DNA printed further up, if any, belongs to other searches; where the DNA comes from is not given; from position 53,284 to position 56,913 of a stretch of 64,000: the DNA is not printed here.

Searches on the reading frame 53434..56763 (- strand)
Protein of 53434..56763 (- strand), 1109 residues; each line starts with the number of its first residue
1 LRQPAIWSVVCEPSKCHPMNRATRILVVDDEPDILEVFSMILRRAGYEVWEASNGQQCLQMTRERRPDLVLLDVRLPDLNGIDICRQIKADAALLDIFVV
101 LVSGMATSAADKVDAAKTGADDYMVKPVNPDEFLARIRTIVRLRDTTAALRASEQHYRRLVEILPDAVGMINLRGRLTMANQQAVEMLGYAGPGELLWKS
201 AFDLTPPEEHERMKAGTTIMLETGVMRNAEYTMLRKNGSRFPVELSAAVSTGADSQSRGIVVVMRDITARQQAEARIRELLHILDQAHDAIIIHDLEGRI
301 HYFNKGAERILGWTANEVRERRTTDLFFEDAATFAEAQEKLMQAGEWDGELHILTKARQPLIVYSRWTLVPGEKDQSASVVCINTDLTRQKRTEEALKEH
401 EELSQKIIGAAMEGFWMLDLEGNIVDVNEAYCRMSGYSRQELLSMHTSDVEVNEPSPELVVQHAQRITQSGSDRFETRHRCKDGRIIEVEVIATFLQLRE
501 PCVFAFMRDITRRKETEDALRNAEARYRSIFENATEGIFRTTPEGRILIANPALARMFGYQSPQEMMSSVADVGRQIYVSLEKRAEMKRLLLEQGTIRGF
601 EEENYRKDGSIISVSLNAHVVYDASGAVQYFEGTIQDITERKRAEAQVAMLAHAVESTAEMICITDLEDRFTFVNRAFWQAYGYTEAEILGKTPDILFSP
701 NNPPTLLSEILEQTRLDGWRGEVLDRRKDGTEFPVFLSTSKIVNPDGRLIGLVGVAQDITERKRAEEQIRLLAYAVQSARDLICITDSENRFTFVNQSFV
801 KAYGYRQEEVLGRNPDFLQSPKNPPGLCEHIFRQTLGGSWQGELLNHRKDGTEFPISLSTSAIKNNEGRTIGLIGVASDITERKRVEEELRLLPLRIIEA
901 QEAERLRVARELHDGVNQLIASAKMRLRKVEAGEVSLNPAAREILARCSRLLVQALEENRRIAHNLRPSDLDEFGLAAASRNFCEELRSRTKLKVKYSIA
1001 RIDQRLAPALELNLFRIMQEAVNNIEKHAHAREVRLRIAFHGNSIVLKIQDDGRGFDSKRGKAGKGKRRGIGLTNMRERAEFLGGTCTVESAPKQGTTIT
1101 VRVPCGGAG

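Call 6: search_protein_families(library=pfam, proteins=[window:53434-56763:-], max_evalue=0.01)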
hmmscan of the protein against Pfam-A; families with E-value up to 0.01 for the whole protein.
window:53434-56763:- (1109 aa): 15 families
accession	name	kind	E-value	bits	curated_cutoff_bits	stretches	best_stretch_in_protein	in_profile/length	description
PF13426.13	PAS_9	-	4.5e-92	303.6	27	6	781-882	2-103/103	PAS domain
PF00989.32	PAS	-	1e-83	277.2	22.6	6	526-638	2-113/113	PAS fold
PF08448.16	PAS_4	-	3.1e-59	198.4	23.1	6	778-885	3-110/110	PAS fold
PF13188.13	PAS_8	-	3.6e-50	166.7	21.8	6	525-572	1-48/65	PAS domain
PF08447.18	PAS_3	-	1.6e-37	128.1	25.6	6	793-877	2-89/89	PAS fold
PF00072.30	Response_reg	-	9.9e-28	97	30.2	1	25-138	1-111/111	Response regulator receiver domain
PF02518.31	HATPase_c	-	2.4e-16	60.6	26.4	1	1011-1104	3-108/111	Histidine kinase-, DNA gyrase B-, and HSP90-like ATPase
PF12860.13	PAS_7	-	2.8e-14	53.7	27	0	413-517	6-114/115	PAS fold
PF07730.19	HisKA_3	-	3.6e-12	47.1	24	1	904-971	1-68/68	Histidine kinase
PF24820.1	Diguanyl_cycl_sensor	-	3.1e-09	37.2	28.1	0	160-192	1-33/109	Diguanylate cyclase-like sensor domain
PF13581.12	HATPase_c_2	-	4e-06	27.3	27.4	1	1017-1078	35-107/127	Histidine kinase-like ATPase domain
PF08348.17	PAS_6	-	7.3e-05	23.1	27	0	855-886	81-112/115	YheO-like PAS domain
PF18095.7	PAS_12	-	7.6e-05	22.7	22.6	0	278-371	45-139/153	UPF0242 C-terminal PAS-like domain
PF23198.2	PDE8A_N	-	0.00074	19.9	29.6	1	24-107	12-96/147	PDE8A-like, N-terminal domain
PF14598.12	PAS_11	-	0.0078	16.6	25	0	292-343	6-57/109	PAS domain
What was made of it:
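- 53434..56763 (-): Hybrid sensor kinase (receiver domain, 6 PAS domains, HisKA_3, HATPase), the presumed partner of the regulator. Call 6.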
